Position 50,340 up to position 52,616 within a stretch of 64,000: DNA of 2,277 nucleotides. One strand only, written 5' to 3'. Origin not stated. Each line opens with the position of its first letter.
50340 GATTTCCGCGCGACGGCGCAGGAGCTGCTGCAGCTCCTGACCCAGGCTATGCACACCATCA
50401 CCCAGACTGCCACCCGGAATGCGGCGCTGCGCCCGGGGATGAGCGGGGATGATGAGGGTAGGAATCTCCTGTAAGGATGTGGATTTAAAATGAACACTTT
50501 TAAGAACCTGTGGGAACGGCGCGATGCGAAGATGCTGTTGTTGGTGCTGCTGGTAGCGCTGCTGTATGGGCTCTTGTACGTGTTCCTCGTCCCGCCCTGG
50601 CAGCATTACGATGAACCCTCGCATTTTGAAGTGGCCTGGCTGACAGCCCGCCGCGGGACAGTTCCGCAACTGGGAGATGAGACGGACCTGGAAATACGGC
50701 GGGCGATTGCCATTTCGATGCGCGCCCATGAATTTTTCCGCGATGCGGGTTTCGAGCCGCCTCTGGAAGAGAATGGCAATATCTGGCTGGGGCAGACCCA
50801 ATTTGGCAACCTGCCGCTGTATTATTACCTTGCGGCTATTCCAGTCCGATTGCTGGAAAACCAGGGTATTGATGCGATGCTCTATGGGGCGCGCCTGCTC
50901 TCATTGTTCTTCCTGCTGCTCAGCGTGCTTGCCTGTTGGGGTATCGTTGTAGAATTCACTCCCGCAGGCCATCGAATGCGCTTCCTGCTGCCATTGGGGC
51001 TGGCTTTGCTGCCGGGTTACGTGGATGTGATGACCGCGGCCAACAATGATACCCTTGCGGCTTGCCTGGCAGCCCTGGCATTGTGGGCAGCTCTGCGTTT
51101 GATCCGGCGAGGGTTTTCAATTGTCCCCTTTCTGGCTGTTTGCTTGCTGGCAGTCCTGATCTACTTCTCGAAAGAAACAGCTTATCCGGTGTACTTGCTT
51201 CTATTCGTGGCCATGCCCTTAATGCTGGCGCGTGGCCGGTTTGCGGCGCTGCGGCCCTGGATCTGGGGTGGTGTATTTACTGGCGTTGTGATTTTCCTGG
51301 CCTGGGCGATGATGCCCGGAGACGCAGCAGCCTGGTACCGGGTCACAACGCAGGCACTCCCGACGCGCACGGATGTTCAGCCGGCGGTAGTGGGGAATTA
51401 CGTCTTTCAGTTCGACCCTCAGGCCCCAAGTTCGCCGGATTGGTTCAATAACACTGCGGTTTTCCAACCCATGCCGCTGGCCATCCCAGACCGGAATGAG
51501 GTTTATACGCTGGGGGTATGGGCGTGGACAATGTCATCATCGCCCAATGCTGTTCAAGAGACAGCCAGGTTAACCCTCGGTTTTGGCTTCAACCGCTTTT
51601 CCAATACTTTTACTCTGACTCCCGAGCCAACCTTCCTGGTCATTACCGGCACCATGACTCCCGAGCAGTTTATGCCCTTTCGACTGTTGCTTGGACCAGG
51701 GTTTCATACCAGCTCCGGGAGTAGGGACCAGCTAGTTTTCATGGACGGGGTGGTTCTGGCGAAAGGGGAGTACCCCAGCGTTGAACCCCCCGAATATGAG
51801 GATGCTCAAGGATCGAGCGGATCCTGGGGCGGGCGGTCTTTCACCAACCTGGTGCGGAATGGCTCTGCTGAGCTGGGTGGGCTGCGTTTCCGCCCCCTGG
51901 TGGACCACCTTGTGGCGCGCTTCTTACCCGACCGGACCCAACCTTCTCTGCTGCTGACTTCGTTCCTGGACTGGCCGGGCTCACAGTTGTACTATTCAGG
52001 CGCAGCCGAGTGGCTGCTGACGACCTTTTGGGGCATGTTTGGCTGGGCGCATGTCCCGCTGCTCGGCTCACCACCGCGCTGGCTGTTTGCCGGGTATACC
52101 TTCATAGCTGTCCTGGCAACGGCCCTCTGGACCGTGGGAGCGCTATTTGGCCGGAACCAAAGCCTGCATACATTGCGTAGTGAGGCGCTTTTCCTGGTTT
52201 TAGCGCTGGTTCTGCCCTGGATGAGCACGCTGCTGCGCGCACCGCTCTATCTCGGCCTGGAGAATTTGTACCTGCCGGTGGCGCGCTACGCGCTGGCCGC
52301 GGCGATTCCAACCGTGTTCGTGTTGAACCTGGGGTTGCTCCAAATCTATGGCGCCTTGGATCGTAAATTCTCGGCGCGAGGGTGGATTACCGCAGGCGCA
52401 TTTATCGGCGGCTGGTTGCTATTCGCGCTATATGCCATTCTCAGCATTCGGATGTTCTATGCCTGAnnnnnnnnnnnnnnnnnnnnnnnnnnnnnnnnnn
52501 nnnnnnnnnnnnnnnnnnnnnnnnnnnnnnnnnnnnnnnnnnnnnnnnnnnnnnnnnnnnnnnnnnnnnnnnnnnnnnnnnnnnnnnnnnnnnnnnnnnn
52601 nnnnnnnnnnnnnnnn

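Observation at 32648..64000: Large surface-glycan locus with many nucleotide-sugar pathways but almost no soluble glycosyltransferases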

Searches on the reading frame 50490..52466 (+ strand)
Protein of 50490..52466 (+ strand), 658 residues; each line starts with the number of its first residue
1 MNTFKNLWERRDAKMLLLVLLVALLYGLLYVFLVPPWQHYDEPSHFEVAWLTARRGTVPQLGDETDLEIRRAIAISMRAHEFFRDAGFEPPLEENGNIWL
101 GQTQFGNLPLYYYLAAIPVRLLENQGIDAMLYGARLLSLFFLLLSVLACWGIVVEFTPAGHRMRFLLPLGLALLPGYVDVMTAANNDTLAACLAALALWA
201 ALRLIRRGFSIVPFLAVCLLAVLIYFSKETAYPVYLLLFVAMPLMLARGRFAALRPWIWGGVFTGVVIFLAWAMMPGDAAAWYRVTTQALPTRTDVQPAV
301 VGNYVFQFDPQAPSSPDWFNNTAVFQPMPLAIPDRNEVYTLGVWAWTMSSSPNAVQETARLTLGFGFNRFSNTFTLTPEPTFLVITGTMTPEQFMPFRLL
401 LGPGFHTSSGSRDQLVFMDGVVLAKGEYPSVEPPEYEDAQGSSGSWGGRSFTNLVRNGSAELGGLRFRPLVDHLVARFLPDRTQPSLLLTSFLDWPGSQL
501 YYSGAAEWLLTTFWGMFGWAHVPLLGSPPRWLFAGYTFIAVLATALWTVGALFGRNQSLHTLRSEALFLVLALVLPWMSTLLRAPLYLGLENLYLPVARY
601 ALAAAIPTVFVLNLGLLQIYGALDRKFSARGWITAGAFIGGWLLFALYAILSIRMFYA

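Call 6: search_protein_families(library=pfam, proteins=[window:50490-52466:+], max_evalue=0.001)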
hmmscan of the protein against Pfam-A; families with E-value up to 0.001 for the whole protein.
window:50490-52466:+ (658 aa): 1 family
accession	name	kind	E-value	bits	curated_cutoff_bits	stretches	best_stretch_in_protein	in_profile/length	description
PF09913.15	DUF2142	-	1.1e-12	47.9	30.1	1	24-276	1-262/395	Predicted membrane protein (DUF2142)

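Call 15: search_protein_families(library=ncbifam, proteins=[window:50490-52466:+], max_evalue=0.01)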
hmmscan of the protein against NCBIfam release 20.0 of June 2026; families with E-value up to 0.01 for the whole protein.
window:50490-52466:+ (658 aa): 0 families

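Call 22: find_homologous_proteins(query=window:50490-52466:+, max_evalue=0.00001)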
Query window:50490-52466:+ (658 aa): 110 proteins with E <= 0.00001 among 8000 candidates.
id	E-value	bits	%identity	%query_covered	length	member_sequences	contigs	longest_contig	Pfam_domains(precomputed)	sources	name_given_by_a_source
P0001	0.0e+0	1492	100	100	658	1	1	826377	PF09913.16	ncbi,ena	-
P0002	3.6e-263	893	61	99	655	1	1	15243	PF09913.16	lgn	-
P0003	2.9e-261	887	60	99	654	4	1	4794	PF09913.16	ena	-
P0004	5.4e-256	870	59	96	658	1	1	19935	PF09913.16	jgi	jgi:hypothetical protein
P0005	6.7e-133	463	40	98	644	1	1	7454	-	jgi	-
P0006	1.9e-131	458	40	96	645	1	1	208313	PF09913.16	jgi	jgi:hypothetical protein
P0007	8.3e-127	443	38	98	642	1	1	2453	-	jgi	-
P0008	7.2e-125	436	40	91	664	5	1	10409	-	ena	-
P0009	1.5e-124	435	41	97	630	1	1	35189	PF13231.13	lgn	-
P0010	1.1e-120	422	38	98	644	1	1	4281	PF09913.16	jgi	jgi:hypothetical protein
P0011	2.5e-119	418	39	98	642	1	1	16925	-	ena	-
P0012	2.8e-119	418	38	98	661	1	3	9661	-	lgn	-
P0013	3.1e-119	418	40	95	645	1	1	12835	-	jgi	jgi:hypothetical protein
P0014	1.1e-116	409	38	88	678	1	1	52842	-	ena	-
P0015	1.4e-115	405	35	100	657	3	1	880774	PF13231.13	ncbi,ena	-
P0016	4.7e-114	400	40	93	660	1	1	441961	PF09913.16,PF13231.13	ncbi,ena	-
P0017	8.7e-114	400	38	98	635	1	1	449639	PF09913.16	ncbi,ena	-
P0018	2.3e-113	398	40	93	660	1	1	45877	PF09913.16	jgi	jgi:hypothetical protein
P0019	1.8e-112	395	40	99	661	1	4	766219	-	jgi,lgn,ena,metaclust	metaclust:\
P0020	8.4e-112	393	40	98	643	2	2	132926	PF09913.16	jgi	-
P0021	1.5e-111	392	39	93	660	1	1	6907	PF09913.16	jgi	jgi:hypothetical protein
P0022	1.3e-110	389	38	98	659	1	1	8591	PF09913.16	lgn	-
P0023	1.7e-110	389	39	90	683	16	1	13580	PF09913.16,PF26626.1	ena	-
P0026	1.3e-107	379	38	98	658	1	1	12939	PF09913.16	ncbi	-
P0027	1.6e-107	379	38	93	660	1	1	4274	PF09913.16,PF13231.13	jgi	jgi:hypothetical protein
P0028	5.5e-107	377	38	98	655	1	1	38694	PF09913.16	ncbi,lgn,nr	ncbi:MAG: DUF2142 domain-containing protein [Anaerolineales bacterium]|nr:DUF2142 domain-containing 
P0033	1.1e-105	373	38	96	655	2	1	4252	PF09913.16,PF13231.13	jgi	jgi:hypothetical protein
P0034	1.2e-105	373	40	92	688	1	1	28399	PF09913.16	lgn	-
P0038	7.3e-105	370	39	96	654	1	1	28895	PF09913.16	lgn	-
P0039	1.1e-104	369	35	96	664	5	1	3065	PF09913.16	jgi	jgi:hypothetical protein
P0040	3.1e-104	368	38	96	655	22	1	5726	PF09913.16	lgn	-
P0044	1.4e-102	362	39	91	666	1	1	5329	PF09913.16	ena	-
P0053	4.4e-100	354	36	90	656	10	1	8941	PF09913.16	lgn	-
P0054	1.2e-99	353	38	91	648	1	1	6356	PF09913.16,PF13231.13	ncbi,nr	ncbi:MAG: DUF2142 domain-containing protein [Anaerolineales bacterium]|nr:DUF2142 domain-containing 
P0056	1.9e-99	352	38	77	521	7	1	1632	PF09913.16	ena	-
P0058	9.6e-98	347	32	99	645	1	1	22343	PF09913.16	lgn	-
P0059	1.2e-97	346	37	92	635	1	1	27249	PF09913.16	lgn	-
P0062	2.8e-96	342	37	93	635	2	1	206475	PF09913.16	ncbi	-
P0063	1.1e-95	340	40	97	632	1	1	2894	PF09913.16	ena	-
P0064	1.3e-95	339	36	98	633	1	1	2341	PF09913.16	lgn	-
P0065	6.6e-95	337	39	91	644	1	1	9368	PF09913.16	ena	-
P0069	2.5e-83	299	38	74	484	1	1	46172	PF09913.16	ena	-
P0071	3.2e-79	285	34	92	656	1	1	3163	PF09913.16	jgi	jgi:hypothetical protein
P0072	1.5e-78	283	34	94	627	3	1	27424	PF09913.16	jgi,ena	-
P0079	2.9e-70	256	33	95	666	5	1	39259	PF09913.16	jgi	jgi:hypothetical protein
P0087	1.7e-64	237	42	27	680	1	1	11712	PF09913.16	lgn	-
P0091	7.8e-62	228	35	71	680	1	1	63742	PF09913.16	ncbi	-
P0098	7.6e-51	192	31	90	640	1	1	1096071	PF09913.16,PF13231.13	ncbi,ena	-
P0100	6.4e-50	188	32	91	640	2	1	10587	PF09913.16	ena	-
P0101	3.3e-49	186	31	92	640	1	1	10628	PF09913.16,PF13231.13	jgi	-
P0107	2.5e-34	137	41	30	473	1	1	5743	PF09913.16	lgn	-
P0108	8.5e-21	92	28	92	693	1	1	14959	PF09913.16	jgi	jgi:Predicted membrane protein (DUF2142)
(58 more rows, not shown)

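Call 23: find_encoding_contigs(protein=P0001, flank=10000, max_places=3)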
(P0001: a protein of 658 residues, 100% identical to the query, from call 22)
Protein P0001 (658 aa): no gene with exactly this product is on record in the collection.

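Call 24: list_cluster_members(proteins=[P0001, P0002, P0004, P0006, P0015, P0016, P0017, P0019, P0062, P0098])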
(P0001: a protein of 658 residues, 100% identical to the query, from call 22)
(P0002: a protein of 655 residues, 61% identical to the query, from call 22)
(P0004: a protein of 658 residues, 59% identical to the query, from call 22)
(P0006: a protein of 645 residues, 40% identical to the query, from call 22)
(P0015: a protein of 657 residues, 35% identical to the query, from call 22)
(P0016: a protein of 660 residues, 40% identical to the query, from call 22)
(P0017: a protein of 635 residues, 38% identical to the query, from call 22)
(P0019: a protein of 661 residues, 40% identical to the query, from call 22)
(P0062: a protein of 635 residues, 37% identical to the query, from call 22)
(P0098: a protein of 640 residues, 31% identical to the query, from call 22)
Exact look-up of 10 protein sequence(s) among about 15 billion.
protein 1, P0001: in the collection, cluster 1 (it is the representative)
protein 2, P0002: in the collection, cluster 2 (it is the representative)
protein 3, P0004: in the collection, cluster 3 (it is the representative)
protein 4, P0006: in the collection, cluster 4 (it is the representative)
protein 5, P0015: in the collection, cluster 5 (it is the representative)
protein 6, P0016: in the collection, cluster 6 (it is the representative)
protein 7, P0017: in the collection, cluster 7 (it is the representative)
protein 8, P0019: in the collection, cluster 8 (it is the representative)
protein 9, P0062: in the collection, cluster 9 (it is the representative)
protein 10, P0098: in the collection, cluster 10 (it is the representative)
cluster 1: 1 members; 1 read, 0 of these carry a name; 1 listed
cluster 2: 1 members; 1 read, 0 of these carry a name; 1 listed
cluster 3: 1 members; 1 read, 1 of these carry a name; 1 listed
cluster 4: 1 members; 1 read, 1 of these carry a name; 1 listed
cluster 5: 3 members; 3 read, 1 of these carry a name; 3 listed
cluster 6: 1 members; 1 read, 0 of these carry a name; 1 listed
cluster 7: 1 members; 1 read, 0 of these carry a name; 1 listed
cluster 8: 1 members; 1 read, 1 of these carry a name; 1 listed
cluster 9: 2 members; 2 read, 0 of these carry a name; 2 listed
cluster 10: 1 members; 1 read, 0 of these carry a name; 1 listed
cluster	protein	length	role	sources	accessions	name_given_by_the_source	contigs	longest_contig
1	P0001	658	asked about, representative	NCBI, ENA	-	-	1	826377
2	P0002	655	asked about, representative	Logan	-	-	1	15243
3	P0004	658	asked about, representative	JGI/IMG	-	hypothetical protein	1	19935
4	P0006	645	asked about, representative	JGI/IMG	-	hypothetical protein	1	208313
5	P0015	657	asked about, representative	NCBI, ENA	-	-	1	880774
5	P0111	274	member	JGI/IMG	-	hypothetical protein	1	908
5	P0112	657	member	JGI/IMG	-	-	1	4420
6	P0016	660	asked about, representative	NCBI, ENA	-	-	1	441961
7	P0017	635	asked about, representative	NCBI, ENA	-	-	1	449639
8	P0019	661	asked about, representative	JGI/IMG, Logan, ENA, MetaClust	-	\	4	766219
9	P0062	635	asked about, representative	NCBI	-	-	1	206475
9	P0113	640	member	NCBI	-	-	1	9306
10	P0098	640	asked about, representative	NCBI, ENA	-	-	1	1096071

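Call 25: find_encoding_contigs(protein=P0004, flank=10000, max_places=2)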
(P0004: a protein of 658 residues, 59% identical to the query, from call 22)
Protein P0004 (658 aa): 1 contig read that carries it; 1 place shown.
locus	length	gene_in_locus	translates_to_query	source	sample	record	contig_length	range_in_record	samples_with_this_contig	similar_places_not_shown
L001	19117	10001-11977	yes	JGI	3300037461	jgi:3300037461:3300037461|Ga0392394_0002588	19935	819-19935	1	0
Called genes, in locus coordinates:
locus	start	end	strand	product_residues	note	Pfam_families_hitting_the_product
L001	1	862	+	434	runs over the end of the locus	PF03721:UDPG_MGDP_dh_N, PF00984:UDPG_MGDP_dh, PF03720:UDPG_MGDP_dh_C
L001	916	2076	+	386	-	PF02350:Epimerase_2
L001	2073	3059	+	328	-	PF01370:Epimerase, PF16363:GDP_Man_Dehyd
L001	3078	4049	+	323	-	PF01073:3Beta_HSD, PF01370:Epimerase, PF02719:Polysacc_synt_2, PF04321:RmlD_sub_bind, PF07993:NAD_binding_4, PF13460:NAD_binding_10 (weak), PF16363:GDP_Man_Dehyd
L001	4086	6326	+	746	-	PF13602:ADH_zinc_N_2 (faint), PF08240:ADH_N (weak), PF00107:ADH_zinc_N, PF01408:GFO_IDH_MocA, PF02894:GFO_IDH_MocA_C, PF22725:GFO_IDH_MocA_C3 (weak)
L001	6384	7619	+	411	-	PF03721:UDPG_MGDP_dh_N, PF00984:UDPG_MGDP_dh, PF03720:UDPG_MGDP_dh_C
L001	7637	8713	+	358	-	PF03706:LPG_synthase_TM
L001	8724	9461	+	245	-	PF03808:Glyco_tran_WecG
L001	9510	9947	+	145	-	PF01451:LMWPc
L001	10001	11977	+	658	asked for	PF09913:DUF2142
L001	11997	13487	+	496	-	-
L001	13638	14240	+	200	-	PF04542:Sigma70_r2, PF08281:Sigma70_r4_2, PF04545:Sigma70_r4 (faint)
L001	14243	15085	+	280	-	PF02645:DegV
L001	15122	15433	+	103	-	-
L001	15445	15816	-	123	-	-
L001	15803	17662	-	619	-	PF13614:AAA_31 (faint), PF13807:GNVR, PF01656:CbiA, PF10609:ParA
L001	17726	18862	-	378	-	PF01041:DegT_DnrJ_EryC1, PF01212:Beta_elim_lyase (weak)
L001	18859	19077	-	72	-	PF00483:NTP_transferase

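Call 26: find_encoding_contigs(protein=P0006, flank=10000, max_places=2)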
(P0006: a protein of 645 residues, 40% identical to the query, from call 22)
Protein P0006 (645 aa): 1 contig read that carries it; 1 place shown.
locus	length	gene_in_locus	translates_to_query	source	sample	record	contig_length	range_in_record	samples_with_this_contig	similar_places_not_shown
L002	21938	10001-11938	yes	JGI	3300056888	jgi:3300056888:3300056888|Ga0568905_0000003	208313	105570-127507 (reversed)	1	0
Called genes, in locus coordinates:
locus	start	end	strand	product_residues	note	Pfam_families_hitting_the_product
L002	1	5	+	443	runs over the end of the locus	PF01933:CofD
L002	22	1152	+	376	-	PF00044:Gp_dh_N, PF02800:Gp_dh_C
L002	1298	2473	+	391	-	PF00162:PGK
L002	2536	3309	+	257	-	PF00121:TIM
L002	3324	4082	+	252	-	-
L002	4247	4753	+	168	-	PF02357:NusG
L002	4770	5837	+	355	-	PF01370:Epimerase, PF16363:GDP_Man_Dehyd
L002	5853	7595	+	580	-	PF14306:PUA_2, PF01747:ATP-sulfurylase, PF01583:APS_kinase, PF13671:AAA_33 (weak)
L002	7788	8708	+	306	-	PF03706:LPG_synthase_TM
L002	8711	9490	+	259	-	PF03808:Glyco_tran_WecG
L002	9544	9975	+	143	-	PF01451:LMWPc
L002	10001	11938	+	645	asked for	PF09913:DUF2142 (faint)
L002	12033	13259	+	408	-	-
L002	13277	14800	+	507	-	-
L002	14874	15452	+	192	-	PF04542:Sigma70_r2, PF08281:Sigma70_r4_2, PF04545:Sigma70_r4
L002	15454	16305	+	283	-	PF02645:DegV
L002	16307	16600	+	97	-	-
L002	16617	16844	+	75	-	-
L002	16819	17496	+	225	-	PF02230:Abhydrolase_2, PF00561:Abhydrolase_1 (faint), PF03959:FSH1 (weak), PF01738:DLH (weak)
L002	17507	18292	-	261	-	PF00142:Fer4_NifH (faint), PF01656:CbiA, PF02374:ArsA_ATPase (weak), PF06564:CBP_BcsQ (faint), PF10609:ParA (faint), PF13614:AAA_31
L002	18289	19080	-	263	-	PF00142:Fer4_NifH (faint), PF01656:CbiA, PF02374:ArsA_ATPase, PF10609:ParA (weak), PF13614:AAA_31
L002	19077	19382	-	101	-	-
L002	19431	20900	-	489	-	PF12225:DUF5981, PF02219:MTHFR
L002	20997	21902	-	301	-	PF00070:Pyr_redox (faint), PF00890:FAD_binding_2 (faint), PF01134:GIDA (faint), PF03486:HI0933_like (faint), PF07992:Pyr_redox_2, PF12831:FAD_oxidored (weak), PF13241:NAD_binding_7 (faint), PF13738:Pyr_redox_3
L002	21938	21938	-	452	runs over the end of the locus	PF00390:malic, PF03949:Malic_M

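Call 42: search_protein_families(library=pfam, proteins=[window:50490-52466:+], max_evalue=5)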
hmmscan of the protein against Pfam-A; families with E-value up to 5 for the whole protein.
window:50490-52466:+ (658 aa): 3 families
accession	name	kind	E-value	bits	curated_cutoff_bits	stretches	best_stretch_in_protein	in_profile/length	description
PF09913.15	DUF2142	-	1.1e-12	47.9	30.1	1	24-276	1-262/395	Predicted membrane protein (DUF2142)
PF17616.7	US6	-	0.12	12.8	27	1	161-224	80-138/161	Viral unique short region 6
PF02706.20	Wzz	-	0.7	10.7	25.5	1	5-37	10-40/91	Chain length determinant protein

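Call 48: find_related_loci(query=A1, collection=genome_contigs, flank=10000)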
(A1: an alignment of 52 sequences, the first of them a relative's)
Query A1 (658 aa) in genome_contigs; peptide patterns used: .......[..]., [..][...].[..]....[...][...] (x = any residue, [..] = any of these).
500 stretches matched a pattern; 332 encode a relative of the query (tblastn E <= 1e-3); the best 80 are kept; 80 distinct loci.
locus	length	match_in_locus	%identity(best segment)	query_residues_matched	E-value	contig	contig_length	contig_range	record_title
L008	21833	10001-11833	39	9-631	3e-128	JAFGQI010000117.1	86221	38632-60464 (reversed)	MAG: Anaerolineales bacterium isolate Zod_Metabat.740 k87_9398327, whole genome shotgun sequence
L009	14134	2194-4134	37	1-658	1e-124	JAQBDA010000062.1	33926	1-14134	MAG: Chloroflexota bacterium isolate MAG_401_bin-08 401_bin-08_ctg-062, whole genome shotgun sequence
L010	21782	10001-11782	41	10-621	6e-123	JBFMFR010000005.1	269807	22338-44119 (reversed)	MAG: Chloroflexota bacterium isolate MAG276 MAG276_5, whole genome shotgun sequence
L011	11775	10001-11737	39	25-619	6e-121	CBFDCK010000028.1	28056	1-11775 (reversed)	MAG TPA_asm: uncultured bacterium isolate SRR26215680_binner13_Refined_1 genome assembly, contig: ERZ25073474.971, whole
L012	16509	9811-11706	39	16-658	8e-121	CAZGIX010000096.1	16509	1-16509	MAG TPA_asm: uncultured Anaerolineaceae bacterium isolate binchicken_co259_18 genome assembly, contig: NODE_2069_length_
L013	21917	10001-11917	40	10-657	3e-119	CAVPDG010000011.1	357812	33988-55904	MAG: uncultured Chloroflexia bacterium isolate MFD00032.bin.2.110 genome assembly, contig: contig_27890, whole genome sh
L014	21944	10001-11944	35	2-658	1e-118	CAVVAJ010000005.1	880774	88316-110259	MAG: uncultured Chloroflexia bacterium isolate MFD09779.bin.1.238 genome assembly, contig: contig_6318, whole genome sho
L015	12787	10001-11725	38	30-620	3e-117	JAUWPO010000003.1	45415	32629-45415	MAG: Chloroflexota bacterium isolate CSMAG_2478 CSMAG_2478_k141_716811_length_45415_cov_83.6521, whole genome shotgun se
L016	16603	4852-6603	37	26-625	2e-116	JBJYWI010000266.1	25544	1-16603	MAG: Anaerolineales bacterium isolate J5_7_160517rDrA_8 J5_7_160517rDrA_8_000000000266, whole genome shotgun sequence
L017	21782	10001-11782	38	11-615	1e-115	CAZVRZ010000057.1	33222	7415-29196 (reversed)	MAG TPA_asm: uncultured Anaerolineaceae bacterium isolate SRP192927_co7_37 genome assembly, contig: NODE_2041_length_332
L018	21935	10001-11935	40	8-657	8e-113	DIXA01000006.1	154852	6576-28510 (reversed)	MAG TPA_asm: Anaerolineales bacterium UBA6092 UBA6092_contig_2565, whole genome shotgun sequence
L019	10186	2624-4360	42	26-619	6e-113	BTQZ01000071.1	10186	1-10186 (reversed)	MAG: Anaerolineae bacterium BMS9Abin28 DNA, NODE_2317_length_10186, whole genome shotgun sequence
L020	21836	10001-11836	37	29-657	5e-111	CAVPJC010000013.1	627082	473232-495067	MAG: uncultured Chloroflexia bacterium isolate MFD00032.bin.2.147 genome assembly, contig: contig_26426, whole genome sh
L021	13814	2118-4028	38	4-657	4e-109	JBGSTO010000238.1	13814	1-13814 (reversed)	MAG: Anaerolineales bacterium isolate JTS-AC409 k141_1349407, whole genome shotgun sequence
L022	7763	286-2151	36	18-657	1e-108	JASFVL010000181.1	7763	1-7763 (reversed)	MAG: Anaerolineales bacterium isolate D1105M20metaG_Bin_292 D1105M20metaG_FD_scaffold_3036_c1, whole genome shotgun sequ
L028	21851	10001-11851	35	11-658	2e-104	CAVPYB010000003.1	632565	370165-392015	MAG: uncultured Chloroflexia bacterium isolate MFD09964.bin.2.153 genome assembly, contig: contig_15355, whole genome sh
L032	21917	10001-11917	35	9-656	4e-103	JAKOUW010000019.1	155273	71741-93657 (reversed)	MAG: Chloroflexota bacterium isolate JPNG_maxbin.019 k201_617592, whole genome shotgun sequence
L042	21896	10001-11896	37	10-658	3e-96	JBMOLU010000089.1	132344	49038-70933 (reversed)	MAG: Chloroflexota bacterium isolate Betzabe_MAG032 MAG032_89, whole genome shotgun sequence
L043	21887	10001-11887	36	13-657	2e-95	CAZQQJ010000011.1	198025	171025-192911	MAG TPA_asm: uncultured Anaerolinea sp. isolate SRP278314_co2_69 genome assembly, contig: NODE_102_length_198025_cov_38.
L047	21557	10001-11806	35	11-627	4e-93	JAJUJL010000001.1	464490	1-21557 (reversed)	MAG: Chloroflexota bacterium isolate bin116 k141_364053_length_464490_cov_24.6618, whole genome shotgun sequence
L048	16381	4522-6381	36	12-658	2e-92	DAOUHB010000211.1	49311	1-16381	MAG TPA_asm: Anaerolineae bacterium isolate R89_289 k165_213604, whole genome shotgun sequence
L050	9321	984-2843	38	29-657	5e-91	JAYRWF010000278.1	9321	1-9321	MAG: Anaerolineales bacterium isolate NJ_NJASGE3bin.38 k141_783707, whole genome shotgun sequence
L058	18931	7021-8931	37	12-658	1e-99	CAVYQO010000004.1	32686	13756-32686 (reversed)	MAG: uncultured Chloroflexia bacterium isolate MFD04716.bin.2.130 genome assembly, contig: contig_126645, whole genome s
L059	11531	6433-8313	33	10-657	6e-87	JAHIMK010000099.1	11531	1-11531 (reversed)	MAG: Nanoarchaeota archaeon isolate KR13_N2.mb.68 KR13_N2.mb.68_k141_285530, whole genome shotgun sequence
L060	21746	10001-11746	37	30-625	8e-87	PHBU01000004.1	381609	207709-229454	MAG: Chloroflexi bacterium HGW-Chloroflexi-6 bjp_ig2157_scaffold_5, whole genome shotgun sequence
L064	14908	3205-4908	38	34-617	7e-85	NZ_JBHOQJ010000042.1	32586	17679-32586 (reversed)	MAG: Thermoflexus sp. isolate C0_11 k141_335061, whole genome shotgun sequence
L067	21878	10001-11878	31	11-658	6e-84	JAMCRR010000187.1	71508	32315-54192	MAG: Chloroflexota bacterium isolate FK_Sedi_A_Bin.25 NODE_589_length_71508_cov_3.7372, whole genome shotgun sequence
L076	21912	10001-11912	39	9-657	2e-81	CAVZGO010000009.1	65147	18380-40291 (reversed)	MAG: uncultured Chloroflexia bacterium isolate MFD04716.bin.1.311 genome assembly, contig: contig_38475, whole genome sh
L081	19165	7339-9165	34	30-658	4e-80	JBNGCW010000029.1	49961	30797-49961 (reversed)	MAG: Anaerolineae bacterium isolate E05-010 bin29.fa-29, whole genome shotgun sequence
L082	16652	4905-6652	40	30-625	3e-90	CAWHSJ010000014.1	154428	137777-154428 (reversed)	MAG: uncultured Chloroflexia bacterium isolate MFD05942.bin.1.295 genome assembly, contig: contig_49433, whole genome sh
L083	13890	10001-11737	34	17-617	3e-80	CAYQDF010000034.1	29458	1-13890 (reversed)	MAG TPA_asm: uncultured Anaerolineaceae bacterium isolate binchicken_co107_414 genome assembly, contig: NODE_3935_length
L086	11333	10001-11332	41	16-468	9e-80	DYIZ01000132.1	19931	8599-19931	MAG TPA_asm: Candidatus Aquidulcis sp. isolate FI88_58_10 Afr_mines_FI88_1000_length_19931_cov_4_369340, whole genome sh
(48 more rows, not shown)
